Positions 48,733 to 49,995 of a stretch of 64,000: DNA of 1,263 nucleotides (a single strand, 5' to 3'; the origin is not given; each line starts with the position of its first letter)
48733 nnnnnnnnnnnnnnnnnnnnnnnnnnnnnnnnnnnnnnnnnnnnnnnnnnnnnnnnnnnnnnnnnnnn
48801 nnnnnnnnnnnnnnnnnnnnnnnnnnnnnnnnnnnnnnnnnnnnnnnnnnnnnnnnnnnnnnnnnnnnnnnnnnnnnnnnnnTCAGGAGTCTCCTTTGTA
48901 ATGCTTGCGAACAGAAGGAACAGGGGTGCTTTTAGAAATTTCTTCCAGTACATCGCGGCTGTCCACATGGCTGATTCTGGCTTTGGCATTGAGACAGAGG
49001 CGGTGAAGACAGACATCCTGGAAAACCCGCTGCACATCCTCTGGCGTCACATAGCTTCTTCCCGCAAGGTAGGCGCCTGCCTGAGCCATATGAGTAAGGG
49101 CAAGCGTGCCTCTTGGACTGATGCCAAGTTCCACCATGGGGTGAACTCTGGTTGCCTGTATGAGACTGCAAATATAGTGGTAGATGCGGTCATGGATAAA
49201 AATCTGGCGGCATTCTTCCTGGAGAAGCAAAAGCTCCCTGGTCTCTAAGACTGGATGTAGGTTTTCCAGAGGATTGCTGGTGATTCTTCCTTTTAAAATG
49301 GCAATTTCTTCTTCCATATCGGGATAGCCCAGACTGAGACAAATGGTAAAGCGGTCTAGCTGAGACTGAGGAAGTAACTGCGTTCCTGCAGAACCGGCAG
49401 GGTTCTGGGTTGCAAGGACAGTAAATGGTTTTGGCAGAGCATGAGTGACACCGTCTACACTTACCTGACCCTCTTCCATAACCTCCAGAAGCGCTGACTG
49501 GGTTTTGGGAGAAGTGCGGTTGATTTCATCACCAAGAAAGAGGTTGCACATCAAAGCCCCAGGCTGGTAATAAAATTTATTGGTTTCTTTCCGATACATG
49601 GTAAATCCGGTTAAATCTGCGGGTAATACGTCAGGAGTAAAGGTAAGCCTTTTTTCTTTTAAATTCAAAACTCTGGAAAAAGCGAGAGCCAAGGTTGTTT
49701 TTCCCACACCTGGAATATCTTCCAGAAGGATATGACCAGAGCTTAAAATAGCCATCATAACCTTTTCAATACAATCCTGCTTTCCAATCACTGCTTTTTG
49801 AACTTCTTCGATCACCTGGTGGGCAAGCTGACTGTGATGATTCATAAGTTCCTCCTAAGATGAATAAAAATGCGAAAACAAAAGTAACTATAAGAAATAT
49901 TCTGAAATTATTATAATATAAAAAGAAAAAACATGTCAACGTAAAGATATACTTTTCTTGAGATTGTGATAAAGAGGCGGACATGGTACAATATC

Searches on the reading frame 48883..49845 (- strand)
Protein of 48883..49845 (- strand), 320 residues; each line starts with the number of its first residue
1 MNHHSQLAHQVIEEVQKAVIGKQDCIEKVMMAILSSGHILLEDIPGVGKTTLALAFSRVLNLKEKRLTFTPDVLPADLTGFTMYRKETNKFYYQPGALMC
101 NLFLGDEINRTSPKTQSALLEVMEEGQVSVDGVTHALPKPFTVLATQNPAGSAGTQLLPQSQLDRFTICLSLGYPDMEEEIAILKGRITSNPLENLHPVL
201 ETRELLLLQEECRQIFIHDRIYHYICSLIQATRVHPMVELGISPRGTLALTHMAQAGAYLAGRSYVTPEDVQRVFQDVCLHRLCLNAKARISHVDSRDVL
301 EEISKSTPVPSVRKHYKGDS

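Call 51: search_protein_families(library=pfam, proteins=[window:48883-49845:-], max_evalue=0.00001)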
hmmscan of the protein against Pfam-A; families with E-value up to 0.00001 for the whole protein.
window:48883-49845:- (320 aa): 4 families
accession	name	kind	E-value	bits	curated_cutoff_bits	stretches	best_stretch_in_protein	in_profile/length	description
PF07726.17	AAA_3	-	4.7e-51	172.5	27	1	38-167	1-130/131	ATPase family associated with various cellular activities (AAA)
PF17863.7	AAA_lid_2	-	9.2e-25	86.6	22.7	1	230-303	1-74/74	AAA lid domain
PF07728.20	AAA_5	-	1.2e-10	42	22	1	41-166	4-139/139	AAA domain (dynein-related subfamily)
PF00493.29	MCM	-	1.4e-09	37.8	23.3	1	26-152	47-176/224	MCM P-loop domain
